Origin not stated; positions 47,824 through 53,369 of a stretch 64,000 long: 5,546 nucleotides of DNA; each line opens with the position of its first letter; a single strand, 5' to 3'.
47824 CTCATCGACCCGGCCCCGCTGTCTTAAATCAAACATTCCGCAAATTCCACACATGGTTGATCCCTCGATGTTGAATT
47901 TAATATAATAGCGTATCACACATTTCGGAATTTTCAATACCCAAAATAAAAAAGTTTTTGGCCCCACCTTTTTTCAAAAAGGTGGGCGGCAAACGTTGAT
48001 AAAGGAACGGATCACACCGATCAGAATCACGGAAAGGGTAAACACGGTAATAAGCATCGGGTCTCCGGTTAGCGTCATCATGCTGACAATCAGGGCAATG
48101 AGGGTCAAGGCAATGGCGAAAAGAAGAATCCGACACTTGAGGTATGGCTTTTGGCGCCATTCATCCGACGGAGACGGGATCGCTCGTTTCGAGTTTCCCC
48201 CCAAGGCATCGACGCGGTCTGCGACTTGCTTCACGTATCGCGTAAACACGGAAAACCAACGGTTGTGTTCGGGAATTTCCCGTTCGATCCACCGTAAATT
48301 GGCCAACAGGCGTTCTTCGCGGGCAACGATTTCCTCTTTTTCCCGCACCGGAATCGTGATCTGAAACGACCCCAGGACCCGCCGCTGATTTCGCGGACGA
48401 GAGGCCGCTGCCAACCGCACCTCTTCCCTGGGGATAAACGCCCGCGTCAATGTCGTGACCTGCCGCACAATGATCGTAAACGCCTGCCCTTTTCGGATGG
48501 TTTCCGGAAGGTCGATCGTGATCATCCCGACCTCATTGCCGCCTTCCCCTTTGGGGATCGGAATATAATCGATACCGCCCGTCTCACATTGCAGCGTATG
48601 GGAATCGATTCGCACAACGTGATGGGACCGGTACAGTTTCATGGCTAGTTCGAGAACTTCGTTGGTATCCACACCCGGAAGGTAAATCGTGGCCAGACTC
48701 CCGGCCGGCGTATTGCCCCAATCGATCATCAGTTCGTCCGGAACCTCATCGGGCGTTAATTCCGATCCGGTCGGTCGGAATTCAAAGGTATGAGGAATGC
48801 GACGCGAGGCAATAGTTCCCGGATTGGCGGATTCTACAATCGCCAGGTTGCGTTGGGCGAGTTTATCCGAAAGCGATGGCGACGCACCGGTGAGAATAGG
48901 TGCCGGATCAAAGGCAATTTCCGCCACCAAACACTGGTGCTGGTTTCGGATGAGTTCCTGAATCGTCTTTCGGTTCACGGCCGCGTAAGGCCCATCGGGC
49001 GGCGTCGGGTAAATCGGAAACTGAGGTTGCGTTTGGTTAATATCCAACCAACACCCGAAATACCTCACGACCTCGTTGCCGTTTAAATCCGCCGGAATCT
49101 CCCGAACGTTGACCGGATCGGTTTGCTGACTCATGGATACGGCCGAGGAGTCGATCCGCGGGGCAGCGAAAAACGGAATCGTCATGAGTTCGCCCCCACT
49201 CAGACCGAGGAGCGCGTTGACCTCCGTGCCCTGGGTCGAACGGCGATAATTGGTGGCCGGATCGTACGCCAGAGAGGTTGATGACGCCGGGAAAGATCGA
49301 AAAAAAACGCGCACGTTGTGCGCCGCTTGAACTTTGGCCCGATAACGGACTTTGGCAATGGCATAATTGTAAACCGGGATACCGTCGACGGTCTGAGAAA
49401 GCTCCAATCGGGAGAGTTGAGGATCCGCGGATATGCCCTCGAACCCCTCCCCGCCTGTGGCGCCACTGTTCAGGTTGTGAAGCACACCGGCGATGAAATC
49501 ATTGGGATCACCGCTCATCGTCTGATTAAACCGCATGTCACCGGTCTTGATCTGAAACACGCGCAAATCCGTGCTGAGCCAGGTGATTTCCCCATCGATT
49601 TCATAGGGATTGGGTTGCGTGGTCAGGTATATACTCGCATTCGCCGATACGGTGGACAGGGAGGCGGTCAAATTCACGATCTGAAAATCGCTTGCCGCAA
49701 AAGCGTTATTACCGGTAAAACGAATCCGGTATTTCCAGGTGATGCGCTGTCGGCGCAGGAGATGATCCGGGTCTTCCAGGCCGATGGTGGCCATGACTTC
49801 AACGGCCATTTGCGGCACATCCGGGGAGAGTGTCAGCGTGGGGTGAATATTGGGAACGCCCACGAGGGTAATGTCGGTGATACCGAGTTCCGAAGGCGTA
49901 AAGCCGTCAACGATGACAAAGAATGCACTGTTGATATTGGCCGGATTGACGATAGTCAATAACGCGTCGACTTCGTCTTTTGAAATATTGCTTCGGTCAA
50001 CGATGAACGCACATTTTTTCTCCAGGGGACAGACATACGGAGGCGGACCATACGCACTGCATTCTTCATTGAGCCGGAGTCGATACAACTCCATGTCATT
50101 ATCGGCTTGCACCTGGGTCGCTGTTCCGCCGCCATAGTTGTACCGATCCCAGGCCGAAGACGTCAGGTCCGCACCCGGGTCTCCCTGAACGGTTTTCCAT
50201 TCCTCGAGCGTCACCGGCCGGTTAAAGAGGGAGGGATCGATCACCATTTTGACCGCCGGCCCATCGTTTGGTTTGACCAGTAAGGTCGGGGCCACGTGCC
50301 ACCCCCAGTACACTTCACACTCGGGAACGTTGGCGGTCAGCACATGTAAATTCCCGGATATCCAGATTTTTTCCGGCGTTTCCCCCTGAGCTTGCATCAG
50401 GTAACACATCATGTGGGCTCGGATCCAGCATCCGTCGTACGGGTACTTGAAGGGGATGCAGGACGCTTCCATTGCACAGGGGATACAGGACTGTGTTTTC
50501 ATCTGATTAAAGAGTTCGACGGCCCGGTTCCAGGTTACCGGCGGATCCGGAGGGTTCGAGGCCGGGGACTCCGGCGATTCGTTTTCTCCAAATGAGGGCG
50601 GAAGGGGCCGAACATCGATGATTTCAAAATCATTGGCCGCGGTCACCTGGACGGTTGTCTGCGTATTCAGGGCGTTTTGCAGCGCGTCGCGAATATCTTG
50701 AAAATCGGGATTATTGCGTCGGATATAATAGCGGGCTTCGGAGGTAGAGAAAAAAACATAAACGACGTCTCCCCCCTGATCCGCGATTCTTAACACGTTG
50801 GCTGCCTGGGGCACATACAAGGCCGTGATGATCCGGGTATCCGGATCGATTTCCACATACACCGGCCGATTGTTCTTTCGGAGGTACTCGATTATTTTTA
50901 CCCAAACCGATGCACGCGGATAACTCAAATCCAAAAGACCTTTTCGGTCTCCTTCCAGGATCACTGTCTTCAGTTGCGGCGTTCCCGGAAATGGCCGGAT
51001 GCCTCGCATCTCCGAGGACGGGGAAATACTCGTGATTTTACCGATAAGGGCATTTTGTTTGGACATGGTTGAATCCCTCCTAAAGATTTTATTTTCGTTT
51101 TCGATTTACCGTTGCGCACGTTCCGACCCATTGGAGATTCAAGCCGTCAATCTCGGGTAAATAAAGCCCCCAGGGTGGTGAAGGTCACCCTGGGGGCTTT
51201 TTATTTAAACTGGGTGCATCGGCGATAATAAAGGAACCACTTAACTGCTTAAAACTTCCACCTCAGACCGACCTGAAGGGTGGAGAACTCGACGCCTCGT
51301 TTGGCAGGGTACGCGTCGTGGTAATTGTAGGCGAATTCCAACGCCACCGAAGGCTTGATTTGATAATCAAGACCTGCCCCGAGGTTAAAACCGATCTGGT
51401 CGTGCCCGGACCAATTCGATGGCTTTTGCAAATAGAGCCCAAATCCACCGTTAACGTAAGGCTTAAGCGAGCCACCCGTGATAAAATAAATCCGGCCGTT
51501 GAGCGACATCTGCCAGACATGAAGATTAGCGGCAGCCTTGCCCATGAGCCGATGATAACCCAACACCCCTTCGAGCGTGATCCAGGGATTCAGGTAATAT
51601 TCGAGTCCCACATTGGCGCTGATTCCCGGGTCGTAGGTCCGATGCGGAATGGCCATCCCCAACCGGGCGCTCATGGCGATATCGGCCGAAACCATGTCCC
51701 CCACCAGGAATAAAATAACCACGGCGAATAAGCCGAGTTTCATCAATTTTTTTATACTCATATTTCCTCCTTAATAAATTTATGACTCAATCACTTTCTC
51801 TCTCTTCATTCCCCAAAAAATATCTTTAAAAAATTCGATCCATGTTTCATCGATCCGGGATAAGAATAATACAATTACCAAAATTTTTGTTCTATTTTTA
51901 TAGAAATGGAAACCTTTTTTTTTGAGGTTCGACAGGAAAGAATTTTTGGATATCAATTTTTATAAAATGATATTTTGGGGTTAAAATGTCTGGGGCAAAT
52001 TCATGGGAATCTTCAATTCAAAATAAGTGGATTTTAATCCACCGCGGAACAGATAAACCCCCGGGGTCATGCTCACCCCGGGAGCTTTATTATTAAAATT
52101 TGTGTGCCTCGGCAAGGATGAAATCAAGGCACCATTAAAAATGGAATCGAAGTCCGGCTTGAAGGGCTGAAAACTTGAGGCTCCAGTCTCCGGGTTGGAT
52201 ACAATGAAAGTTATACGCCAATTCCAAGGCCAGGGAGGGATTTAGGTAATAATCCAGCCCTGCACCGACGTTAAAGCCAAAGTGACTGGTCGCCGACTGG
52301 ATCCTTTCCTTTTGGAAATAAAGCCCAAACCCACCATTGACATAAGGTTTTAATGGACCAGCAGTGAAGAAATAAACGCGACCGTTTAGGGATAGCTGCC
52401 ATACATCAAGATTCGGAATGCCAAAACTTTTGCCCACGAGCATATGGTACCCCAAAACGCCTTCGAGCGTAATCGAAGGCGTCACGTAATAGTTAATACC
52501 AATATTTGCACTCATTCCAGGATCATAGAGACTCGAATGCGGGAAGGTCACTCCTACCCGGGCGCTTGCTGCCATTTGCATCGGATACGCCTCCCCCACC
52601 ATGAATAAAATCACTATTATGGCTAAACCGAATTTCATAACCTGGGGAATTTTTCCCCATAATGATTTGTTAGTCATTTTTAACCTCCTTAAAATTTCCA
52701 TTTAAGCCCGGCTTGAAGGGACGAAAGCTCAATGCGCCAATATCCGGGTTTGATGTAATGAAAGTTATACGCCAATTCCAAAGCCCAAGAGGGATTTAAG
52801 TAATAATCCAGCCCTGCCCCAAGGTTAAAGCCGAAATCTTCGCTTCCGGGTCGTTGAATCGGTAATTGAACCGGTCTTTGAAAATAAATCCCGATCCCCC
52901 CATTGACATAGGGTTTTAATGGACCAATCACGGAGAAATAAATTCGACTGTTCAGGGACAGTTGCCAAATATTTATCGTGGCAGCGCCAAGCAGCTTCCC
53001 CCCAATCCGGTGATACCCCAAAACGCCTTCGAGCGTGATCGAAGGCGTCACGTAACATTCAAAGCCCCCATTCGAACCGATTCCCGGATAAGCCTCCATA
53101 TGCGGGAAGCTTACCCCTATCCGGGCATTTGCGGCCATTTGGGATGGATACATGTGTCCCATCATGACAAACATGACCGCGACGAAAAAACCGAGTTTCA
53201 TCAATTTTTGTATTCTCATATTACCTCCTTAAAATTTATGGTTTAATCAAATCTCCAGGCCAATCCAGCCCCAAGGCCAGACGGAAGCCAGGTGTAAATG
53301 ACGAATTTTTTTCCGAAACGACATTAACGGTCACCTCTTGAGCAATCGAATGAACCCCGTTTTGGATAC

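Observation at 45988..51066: Operon pairing a 1030-aa membrane-anchored protein carrying a protein-glutaminase-like domain with an AsnB-type amidotransferase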

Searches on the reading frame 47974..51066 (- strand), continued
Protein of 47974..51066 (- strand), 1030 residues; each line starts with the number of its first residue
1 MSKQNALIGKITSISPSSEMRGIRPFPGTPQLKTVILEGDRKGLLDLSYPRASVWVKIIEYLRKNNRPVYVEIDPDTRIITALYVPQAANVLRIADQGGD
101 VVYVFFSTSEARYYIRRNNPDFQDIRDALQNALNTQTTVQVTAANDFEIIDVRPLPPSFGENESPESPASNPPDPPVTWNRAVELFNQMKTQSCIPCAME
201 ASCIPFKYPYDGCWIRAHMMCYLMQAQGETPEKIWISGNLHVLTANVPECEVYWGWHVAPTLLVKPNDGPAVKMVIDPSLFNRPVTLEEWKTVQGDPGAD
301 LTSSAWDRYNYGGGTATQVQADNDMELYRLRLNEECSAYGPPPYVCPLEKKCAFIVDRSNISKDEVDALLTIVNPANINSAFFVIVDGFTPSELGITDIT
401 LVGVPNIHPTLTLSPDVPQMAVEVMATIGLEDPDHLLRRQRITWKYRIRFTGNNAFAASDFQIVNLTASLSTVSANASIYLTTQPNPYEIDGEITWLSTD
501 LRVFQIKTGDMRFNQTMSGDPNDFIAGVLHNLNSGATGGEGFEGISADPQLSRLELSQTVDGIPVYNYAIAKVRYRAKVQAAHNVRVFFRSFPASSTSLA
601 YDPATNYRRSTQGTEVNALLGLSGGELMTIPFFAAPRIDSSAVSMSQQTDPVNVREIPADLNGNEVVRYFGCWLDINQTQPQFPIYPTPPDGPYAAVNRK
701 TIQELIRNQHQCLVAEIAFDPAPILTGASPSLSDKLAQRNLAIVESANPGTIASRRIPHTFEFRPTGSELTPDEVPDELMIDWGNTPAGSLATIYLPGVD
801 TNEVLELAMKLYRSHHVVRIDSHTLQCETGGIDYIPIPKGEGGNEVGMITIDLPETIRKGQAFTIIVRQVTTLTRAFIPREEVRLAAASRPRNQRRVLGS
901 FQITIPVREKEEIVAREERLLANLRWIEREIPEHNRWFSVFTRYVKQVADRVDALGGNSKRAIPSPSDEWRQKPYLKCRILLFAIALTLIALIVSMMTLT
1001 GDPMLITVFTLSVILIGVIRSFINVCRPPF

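Call 88: search_protein_families(library=pfam, proteins=[L037:9989-12163:+, L047:9950-12238:+, L067:10001-12472:+, L050:10049-12358:+, L081:9989-12205:+], max_evalue=10)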
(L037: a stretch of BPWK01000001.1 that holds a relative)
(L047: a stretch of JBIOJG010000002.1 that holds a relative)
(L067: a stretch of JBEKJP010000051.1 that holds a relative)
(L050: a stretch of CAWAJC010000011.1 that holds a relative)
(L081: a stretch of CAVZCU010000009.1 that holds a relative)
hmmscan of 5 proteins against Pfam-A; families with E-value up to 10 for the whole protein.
L037:9989-12163:+ (724 aa): 0 families

L047:9950-12238:+ (762 aa): 0 families

L067:10001-12472:+ (823 aa): 0 families

L050:10049-12358:+ (769 aa): 0 families

L081:9989-12205:+ (738 aa): 0 families

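Call 90: search_protein_families(library=pfam, proteins=[L020:2116-3408:-, L020:3522-4301:-, L020:4843-5856:-, L020:10342-11133:-, L020:11160-12092:-, L020:14578-17877:+, L020:8086-10314:+], max_evalue=0.001)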
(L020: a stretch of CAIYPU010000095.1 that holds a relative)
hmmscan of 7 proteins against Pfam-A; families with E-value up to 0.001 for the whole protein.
L020:2116-3408:- (431 aa): 1 family
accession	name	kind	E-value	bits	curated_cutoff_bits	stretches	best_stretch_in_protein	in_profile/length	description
PF00202.27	Aminotran_3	-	7e-74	249.3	30.5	1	35-402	9-377/403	Aminotransferase class-III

L020:3522-4301:- (260 aa): 2 families
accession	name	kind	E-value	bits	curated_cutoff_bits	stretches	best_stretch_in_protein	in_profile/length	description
PF11967.14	RecO_N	-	4.5e-20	71.9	27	1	1-79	1-79/80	Recombination protein O N terminal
PF02565.21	RecO_C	-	1.3e-17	64.4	22.1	1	86-245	3-152/157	Recombination protein O C terminal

L020:4843-5856:- (338 aa): 1 family
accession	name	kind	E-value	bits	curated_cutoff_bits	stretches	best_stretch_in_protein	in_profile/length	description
PF13100.11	OstA_2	-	1.1e-11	45.1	21.2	1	63-149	2-89/158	OstA-like protein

L020:10342-11133:- (264 aa): 1 family
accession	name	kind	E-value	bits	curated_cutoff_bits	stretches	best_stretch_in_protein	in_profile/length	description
PF00149.33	Metallophos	-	9.6e-09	36.4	21.5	1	1-210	1-190/191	Calcineurin-like phosphoesterase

L020:11160-12092:- (311 aa): 2 families
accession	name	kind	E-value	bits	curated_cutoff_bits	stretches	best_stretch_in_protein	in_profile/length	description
PF03462.23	PCRF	-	9.3e-50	169.6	24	1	3-165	29-194/194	PCRF domain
PF00472.26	RF-1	-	8.7e-40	135.7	35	1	175-282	3-116/116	RF-1 domain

L020:14578-17877:+ (1100 aa): 4 families
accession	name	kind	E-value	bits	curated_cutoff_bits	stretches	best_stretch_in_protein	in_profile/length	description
PF00128.31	Alpha-amylase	-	5.2e-92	309.8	22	2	20-323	5-326/446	Alpha amylase, catalytic domain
PF16657.11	Malt_amylase_C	-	4.8e-26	91.1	27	1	463-540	1-75/75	Maltogenic Amylase, C-terminal domain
PF18085.6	Mak_N_cap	-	4.2e-06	28.1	22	1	589-676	4-87/87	Maltokinase N-terminal cap domain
PF01636.29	APH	-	0.00045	20.5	23.2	0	823-974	56-195/239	Phosphotransferase enzyme family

L020:8086-10314:+ (743 aa): 0 families
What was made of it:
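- Headless members lie among housekeeping genes (call 90).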

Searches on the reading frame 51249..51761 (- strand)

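Call 5: search_protein_families(library=pfam, proteins=[window:51249-51761:-], max_evalue=0.01)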
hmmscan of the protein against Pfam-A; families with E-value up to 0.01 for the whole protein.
window:51249-51761:- (170 aa): 3 families
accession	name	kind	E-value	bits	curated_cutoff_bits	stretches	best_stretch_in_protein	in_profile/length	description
PF13505.12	OMP_b-brl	-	6.1e-15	56.3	28.7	1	44-170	41-175/175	Outer membrane protein beta-barrel domain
PF02462.21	Opacity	-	2.6e-05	24.7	21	0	118-170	73-126/126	Opacity family porin protein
PF12099.14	DUF3575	-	0.00097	18.9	21.1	0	46-94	29-77/177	Protein of unknown function (DUF3575)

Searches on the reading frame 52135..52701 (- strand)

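Call 5: search_protein_families(library=pfam, proteins=[window:52135-52701:-], max_evalue=0.01)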
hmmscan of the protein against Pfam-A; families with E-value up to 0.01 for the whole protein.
window:52135-52701:- (188 aa): 3 families
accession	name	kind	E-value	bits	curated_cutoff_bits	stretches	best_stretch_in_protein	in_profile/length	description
PF13505.12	OMP_b-brl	-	5.5e-12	46.6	28.7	1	48-188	23-175/175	Outer membrane protein beta-barrel domain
PF01617.23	Surface_Ag_2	-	0.00028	20.9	22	0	116-166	152-201/247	Surface antigen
PF02462.21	Opacity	-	0.00048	20.6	21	0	133-188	69-126/126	Opacity family porin protein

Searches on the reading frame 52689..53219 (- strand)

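Call 5: search_protein_families(library=pfam, proteins=[window:52689-53219:-], max_evalue=0.01)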
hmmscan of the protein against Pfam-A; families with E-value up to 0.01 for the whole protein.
window:52689-53219:- (176 aa): 2 families
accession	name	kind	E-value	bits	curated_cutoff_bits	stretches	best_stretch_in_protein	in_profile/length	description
PF13505.12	OMP_b-brl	-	7.9e-10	39.6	28.7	1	43-176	42-175/175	Outer membrane protein beta-barrel domain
PF02462.21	Opacity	-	0.00077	20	21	0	99-176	44-126/126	Opacity family porin protein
